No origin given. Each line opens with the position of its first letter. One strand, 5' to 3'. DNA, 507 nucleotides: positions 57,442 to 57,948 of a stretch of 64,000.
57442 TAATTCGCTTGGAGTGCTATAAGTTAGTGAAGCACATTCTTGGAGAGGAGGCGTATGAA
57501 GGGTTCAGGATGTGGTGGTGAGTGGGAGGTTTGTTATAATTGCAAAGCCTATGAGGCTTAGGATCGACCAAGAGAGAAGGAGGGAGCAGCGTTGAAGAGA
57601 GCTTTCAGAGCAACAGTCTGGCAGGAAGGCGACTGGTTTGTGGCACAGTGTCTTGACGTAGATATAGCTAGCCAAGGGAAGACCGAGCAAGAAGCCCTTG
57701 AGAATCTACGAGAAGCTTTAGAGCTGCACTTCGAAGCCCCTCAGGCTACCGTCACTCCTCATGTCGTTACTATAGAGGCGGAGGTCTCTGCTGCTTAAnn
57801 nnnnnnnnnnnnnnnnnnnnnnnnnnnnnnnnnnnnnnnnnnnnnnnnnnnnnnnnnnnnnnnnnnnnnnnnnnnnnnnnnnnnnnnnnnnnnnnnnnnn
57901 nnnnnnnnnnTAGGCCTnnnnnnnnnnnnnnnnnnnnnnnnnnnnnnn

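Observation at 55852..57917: Toxin-antitoxin modules embedded inside the cas adaptation region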

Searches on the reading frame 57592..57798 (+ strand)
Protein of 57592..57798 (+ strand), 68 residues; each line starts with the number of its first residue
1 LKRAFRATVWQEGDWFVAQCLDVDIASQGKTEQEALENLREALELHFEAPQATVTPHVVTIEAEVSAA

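Call 3: search_protein_families(library=pfam, proteins=[window:57592-57798:+], max_evalue=0.01)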
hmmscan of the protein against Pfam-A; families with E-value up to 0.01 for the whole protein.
window:57592-57798:+ (68 aa): 1 family
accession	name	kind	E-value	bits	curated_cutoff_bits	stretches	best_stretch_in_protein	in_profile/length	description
PF24113.1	DUF7387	-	3.3e-08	34.2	27.9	1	9-49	17-57/85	Family of unknown function (DUF7387)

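Call 7: search_protein_families(library=ncbifam, proteins=[window:57592-57798:+], max_evalue=0.1)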
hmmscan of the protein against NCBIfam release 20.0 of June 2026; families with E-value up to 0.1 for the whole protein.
window:57592-57798:+ (68 aa): 0 families

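Call 8: search_protein_families(library=pfam, proteins=[window:57592-57798:+], max_evalue=10)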
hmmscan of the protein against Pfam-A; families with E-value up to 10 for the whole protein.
window:57592-57798:+ (68 aa): 3 families
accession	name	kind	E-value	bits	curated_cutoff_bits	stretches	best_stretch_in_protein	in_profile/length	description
PF24113.1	DUF7387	-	3.3e-08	34.2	27.9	1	9-49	17-57/85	Family of unknown function (DUF7387)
PF21748.3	UPF0150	-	0.058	13.8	27.3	1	17-46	22-52/64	UPF0150-like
PF02563.21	Poly_export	-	0.21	12.2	28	1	25-55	45-75/77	Polysaccharide biosynthesis/export protein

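Call 20: find_encoding_contigs(protein=window:57592-57798:+, flank=10000, max_places=10)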
Protein window:57592-57798:+ (68 aa): no gene with exactly this product is on record in the collection.

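Call 27: find_homologous_proteins(query=window:57592-57798:+, max_evalue=0.001)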
Query window:57592-57798:+ (68 aa): 663 proteins with E <= 0.001 among 663 candidates; the best 120 are listed.
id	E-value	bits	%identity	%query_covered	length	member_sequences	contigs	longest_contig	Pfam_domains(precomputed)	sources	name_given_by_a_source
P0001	3.5e-37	142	100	100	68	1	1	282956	PF24113.2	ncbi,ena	-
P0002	3.8e-32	126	84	100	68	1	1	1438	PF24113.2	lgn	-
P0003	2.6e-31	123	87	100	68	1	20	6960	PF24113.2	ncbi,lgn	ncbi:MAG: type II toxin-antitoxin system HicB family antitoxin [Candidatus Caldarchaeum sp.]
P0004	6.3e-31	122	82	99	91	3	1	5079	PF24113.2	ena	-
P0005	1.0e-30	122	85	100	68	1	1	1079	PF24113.2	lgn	-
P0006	2.3e-30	121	81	100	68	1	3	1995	PF24113.2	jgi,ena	-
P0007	5.6e-30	119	81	100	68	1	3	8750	PF24113.2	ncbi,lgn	-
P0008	6.0e-30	119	85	97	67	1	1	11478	PF24113.2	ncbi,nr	ncbi:MAG: type II toxin-antitoxin system HicB family antitoxin [Candidatus Bipolaricaulota bacterium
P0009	7.8e-30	119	79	100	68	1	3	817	PF24113.2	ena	-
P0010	1.1e-29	118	77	97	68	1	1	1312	PF24113.2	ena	-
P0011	1.1e-29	118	79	100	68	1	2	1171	PF24113.2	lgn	-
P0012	2.1e-29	117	79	100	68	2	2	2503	PF24113.2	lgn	-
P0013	2.8e-29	117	78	100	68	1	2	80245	PF24113.2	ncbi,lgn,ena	-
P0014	7.5e-29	116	78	99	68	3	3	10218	PF24113.2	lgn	-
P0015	8.0e-29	116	82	99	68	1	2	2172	PF24113.2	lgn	-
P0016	1.1e-28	115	78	99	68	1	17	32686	PF24113.2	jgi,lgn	jgi:predicted RNase H-like HicB family nuclease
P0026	1.1e-26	109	74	100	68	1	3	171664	PF24113.2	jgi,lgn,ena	jgi:predicted RNase H-like HicB family nuclease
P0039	6.4e-26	107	72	100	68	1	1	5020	PF24113.2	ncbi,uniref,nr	ncbi:MAG: hypothetical protein A2Z21_06375 [Candidatus Fraserbacteria bacterium RBG_16_55_9]|uniref:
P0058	1.8e-25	105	72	99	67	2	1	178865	PF24113.2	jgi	jgi:predicted RNase H-like HicB family nuclease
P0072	3.6e-25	104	71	100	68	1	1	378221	PF24113.2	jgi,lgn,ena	-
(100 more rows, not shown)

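Call 28: find_encoding_contigs(protein=P0003, flank=3000, max_places=8)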
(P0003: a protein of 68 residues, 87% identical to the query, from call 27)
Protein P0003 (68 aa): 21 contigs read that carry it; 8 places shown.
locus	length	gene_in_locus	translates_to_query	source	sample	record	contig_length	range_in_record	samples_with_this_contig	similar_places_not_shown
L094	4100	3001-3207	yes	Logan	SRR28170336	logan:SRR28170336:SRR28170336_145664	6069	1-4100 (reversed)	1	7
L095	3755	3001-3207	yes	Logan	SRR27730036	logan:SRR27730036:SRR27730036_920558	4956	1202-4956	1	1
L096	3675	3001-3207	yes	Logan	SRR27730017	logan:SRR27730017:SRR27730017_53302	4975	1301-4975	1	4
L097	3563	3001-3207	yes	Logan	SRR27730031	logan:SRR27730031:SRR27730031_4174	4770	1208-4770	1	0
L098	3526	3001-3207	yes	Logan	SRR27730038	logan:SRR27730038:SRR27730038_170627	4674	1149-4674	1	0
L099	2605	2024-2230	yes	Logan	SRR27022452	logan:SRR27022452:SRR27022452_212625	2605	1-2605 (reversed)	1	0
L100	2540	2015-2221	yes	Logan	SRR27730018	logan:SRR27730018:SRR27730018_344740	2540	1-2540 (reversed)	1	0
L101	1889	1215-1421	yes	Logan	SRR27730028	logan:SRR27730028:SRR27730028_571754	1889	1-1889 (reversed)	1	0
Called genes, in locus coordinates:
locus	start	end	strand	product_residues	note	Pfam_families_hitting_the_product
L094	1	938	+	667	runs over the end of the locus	-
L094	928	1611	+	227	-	-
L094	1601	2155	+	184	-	-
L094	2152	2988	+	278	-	PF03787:RAMPs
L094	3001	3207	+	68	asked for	PF24113:DUF7387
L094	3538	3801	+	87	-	PF09827:CRISPR_Cas2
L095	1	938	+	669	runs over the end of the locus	-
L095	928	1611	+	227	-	-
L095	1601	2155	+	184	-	-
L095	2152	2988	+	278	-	PF03787:RAMPs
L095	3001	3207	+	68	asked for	PF24113:DUF7387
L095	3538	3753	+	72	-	?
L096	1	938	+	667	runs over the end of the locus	-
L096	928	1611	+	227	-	-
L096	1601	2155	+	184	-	-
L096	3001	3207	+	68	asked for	PF24113:DUF7387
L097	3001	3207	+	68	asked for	PF24113:DUF7387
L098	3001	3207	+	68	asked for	PF24113:DUF7387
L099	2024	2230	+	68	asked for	PF24113:DUF7387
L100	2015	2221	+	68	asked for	PF24113:DUF7387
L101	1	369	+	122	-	?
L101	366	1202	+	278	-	PF03787:RAMPs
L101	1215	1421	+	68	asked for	PF24113:DUF7387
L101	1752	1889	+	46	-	?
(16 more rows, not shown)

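Call 29: find_encoding_contigs(protein=P0008, flank=5000, max_places=4)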
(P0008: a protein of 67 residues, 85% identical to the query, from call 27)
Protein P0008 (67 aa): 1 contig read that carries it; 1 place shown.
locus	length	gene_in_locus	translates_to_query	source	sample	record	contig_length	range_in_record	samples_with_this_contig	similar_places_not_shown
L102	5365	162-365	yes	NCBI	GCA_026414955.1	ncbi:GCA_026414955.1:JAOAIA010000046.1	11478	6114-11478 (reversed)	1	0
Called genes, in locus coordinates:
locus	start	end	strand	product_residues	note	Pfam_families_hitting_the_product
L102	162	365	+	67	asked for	PF24113:DUF7387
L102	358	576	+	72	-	PF07927:HicA_toxin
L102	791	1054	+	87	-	PF09827:CRISPR_Cas2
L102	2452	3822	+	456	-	PF05977:MFS_3, PF07690:MFS_1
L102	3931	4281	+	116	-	-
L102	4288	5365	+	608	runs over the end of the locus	PF01496:V_ATPase_I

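Call 30: find_encoding_contigs(protein=P0039, flank=5000, max_places=4)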
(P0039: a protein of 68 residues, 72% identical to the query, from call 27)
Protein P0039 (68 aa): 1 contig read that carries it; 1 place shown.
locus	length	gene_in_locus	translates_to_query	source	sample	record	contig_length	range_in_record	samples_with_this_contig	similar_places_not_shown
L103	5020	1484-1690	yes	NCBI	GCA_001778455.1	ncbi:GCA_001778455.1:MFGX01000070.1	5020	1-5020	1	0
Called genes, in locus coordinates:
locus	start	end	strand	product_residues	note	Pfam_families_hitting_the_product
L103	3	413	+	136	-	PF01930:Cas_Cas4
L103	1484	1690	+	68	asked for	PF24113:DUF7387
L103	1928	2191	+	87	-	PF09827:CRISPR_Cas2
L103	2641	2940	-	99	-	PF13560:HTH_31, PF01381:HTH_3, PF13443:HTH_26 (weak)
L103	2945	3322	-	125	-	PF05973:Gp49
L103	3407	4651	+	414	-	PF13173:AAA_14, PF13635:DUF4143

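Call 33: find_encoding_contigs(protein=P0013, flank=4000, max_places=3)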
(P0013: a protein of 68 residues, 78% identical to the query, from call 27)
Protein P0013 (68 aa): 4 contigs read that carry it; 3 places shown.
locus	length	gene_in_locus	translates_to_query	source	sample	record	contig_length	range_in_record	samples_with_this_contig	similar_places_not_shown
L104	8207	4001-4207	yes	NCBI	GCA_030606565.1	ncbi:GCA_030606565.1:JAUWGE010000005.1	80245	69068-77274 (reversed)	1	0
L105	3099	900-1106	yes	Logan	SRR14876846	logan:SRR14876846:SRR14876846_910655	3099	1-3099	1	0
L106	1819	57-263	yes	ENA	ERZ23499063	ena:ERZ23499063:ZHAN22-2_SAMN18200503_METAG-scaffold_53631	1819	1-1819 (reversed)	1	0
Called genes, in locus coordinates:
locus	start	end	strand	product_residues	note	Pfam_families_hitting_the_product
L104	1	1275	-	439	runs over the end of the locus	PF13701:DDE_Tnp_1_4, PF01609:DDE_Tnp_1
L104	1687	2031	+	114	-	-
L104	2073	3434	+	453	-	-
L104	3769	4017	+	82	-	-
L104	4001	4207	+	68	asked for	PF24113:DUF7387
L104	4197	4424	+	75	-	PF07927:HicA_toxin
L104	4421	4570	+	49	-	-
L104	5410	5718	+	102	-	PF01909:NTP_transf_2, PF18765:Polbeta (weak)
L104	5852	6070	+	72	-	PF21748:UPF0150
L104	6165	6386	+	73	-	PF15919:HicB_lk_antitox (weak)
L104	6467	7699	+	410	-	-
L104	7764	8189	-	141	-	PF10130:PIN_2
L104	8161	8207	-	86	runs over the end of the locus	-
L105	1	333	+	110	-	?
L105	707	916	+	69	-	-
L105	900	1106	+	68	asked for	PF24113:DUF7387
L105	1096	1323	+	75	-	PF07927:HicA_toxin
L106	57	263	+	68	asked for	PF24113:DUF7387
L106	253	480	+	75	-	PF07927:HicA_toxin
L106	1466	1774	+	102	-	PF01909:NTP_transf_2, PF18765:Polbeta (weak)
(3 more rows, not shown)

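Call 34: find_encoding_contigs(protein=P0016, flank=4000, max_places=4)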
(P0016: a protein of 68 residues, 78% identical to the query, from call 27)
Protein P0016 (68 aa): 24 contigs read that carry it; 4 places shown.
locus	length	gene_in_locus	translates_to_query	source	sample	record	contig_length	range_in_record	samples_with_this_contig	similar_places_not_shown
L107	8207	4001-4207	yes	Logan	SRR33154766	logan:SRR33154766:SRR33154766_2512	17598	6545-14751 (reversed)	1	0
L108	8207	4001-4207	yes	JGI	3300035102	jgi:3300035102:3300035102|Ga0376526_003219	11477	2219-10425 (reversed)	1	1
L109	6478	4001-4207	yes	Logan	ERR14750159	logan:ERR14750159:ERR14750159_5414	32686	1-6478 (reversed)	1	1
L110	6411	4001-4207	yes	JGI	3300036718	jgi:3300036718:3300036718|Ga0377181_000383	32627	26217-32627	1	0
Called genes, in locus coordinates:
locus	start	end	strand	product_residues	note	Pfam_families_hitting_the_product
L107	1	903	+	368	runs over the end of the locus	PF01905:DevR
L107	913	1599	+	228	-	-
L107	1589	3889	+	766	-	PF01966:HD (faint), PF18019:Cas3_HD (weak), PF00270:DEAD, PF04851:ResIII (faint), PF00271:Helicase_C (faint), PF22590:Cas3-like_C_2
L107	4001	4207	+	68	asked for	PF24113:DUF7387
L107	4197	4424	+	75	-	PF07927:HicA_toxin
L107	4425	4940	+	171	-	PF01930:Cas_Cas4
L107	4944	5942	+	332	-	PF01867:Cas_Cas1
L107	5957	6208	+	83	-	PF09827:CRISPR_Cas2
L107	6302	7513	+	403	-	PF03787:RAMPs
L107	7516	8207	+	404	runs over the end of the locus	PF03787:RAMPs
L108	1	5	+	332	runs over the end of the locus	-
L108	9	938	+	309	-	PF01905:DevR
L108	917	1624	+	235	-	PF09704:Cas_Cas5d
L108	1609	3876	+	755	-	PF01966:HD (faint), PF18019:Cas3_HD, PF00270:DEAD, PF00271:Helicase_C (weak), PF22590:Cas3-like_C_2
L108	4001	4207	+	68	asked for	PF24113:DUF7387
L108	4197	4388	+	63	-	PF07927:HicA_toxin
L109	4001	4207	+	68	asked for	PF24113:DUF7387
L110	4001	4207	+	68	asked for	PF24113:DUF7387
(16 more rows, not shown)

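Call 35: find_encoding_contigs(protein=P0026, flank=4000, max_places=3)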
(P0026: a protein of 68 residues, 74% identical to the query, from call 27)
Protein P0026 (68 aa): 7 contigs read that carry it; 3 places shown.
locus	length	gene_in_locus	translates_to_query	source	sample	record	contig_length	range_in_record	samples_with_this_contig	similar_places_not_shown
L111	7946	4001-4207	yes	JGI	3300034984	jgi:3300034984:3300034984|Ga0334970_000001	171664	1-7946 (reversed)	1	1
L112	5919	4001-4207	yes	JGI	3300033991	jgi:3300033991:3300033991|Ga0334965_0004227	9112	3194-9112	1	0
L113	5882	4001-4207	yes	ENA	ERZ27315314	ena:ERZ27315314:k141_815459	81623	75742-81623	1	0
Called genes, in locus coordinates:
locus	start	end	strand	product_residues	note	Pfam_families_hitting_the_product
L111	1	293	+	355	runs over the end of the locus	-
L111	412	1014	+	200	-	-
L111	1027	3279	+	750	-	PF18019:Cas3_HD, PF00270:DEAD, PF00271:Helicase_C (weak), PF22590:Cas3-like_C_2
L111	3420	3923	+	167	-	PF01930:Cas_Cas4, PF12705:PDDEXK_1 (faint)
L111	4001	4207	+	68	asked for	PF24113:DUF7387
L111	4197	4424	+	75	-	PF07927:HicA_toxin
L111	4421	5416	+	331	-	PF01867:Cas_Cas1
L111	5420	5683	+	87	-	PF09827:CRISPR_Cas2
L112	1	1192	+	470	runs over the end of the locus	-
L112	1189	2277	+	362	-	PF01905:DevR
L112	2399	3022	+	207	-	-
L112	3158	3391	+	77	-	-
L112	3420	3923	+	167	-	PF01930:Cas_Cas4, PF12705:PDDEXK_1 (faint)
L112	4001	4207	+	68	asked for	PF24113:DUF7387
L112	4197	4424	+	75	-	PF07927:HicA_toxin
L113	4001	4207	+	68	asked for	PF24113:DUF7387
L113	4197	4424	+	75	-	PF07927:HicA_toxin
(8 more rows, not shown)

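Call 50: find_encoding_contigs(protein=P0072, flank=5000, max_places=3)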
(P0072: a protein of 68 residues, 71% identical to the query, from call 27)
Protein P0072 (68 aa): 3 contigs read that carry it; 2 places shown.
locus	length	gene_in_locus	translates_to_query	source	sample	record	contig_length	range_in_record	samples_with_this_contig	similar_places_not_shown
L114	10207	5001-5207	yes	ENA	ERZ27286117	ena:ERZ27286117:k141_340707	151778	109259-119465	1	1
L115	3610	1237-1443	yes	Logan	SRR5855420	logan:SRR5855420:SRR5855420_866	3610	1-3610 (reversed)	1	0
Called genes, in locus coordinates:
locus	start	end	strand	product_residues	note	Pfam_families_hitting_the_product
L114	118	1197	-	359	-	PF27529:AMPT, PF05343:Peptidase_M42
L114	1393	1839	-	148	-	-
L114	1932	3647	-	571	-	PF13531:SBP_bac_11, PF13416:SBP_bac_8, PF00092:VWA, PF13519:VWA_2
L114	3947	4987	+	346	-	PF08240:ADH_N, PF01262:AlaDh_PNT_C (faint), PF16912:Glu_dehyd_C, PF00107:ADH_zinc_N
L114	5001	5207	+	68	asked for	PF24113:DUF7387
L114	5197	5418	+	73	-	PF07927:HicA_toxin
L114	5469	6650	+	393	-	PF00155:Aminotran_1_2, PF01212:Beta_elim_lyase (weak), PF01053:Cys_Met_Meta_PP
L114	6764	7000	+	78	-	-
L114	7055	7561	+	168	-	PF08327:AHSA1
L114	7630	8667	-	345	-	PF01073:3Beta_HSD, PF01370:Epimerase, PF02719:Polysacc_synt_2, PF04321:RmlD_sub_bind, PF05368:NmrA (weak), PF13460:NAD_binding_10, PF16363:GDP_Man_Dehyd, PF07993:NAD_binding_4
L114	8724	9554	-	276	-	PF12146:Hydrolase_4, PF00561:Abhydrolase_1, PF12697:Abhydrolase_6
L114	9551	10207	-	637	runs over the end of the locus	PF00133:tRNA-synt_1, PF09334:tRNA-synt_1g, PF19303:Anticodon_3, PF08264:Anticodon_1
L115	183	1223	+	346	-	PF08240:ADH_N, PF01262:AlaDh_PNT_C (faint), PF16912:Glu_dehyd_C, PF00107:ADH_zinc_N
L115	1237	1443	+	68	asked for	PF24113:DUF7387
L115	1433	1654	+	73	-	PF07927:HicA_toxin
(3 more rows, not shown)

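Call 51: find_encoding_contigs(protein=P0058, flank=5000, max_places=3)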
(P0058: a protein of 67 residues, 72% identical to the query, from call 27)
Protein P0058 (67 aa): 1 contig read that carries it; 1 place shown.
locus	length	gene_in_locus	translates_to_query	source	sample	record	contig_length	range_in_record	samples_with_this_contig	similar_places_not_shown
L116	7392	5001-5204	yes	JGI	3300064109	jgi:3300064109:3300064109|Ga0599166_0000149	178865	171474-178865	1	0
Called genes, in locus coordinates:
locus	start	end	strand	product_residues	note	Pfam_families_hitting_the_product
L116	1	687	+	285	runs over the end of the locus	PF13240:Zn_Ribbon_1 (weak), PF16697:Yop-YscD_cpl (faint), PF00498:FHA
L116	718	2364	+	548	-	PF12773:DZR (faint), PF13240:Zn_Ribbon_1 (faint), PF00069:Pkinase, PF07714:PK_Tyr_Ser-Thr, PF03109:ABC1 (weak), PF13248:Zn_ribbon_3 (weak), PF00498:FHA, PF16697:Yop-YscD_cpl (weak), +1 more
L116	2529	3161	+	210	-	PF06271:RDD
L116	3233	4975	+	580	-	PF16697:Yop-YscD_cpl, PF00498:FHA, PF01590:GAF, PF13185:GAF_2, PF13492:GAF_3, PF07228:SpoIIE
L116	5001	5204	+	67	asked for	PF24113:DUF7387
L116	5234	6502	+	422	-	PF12006:DUF3500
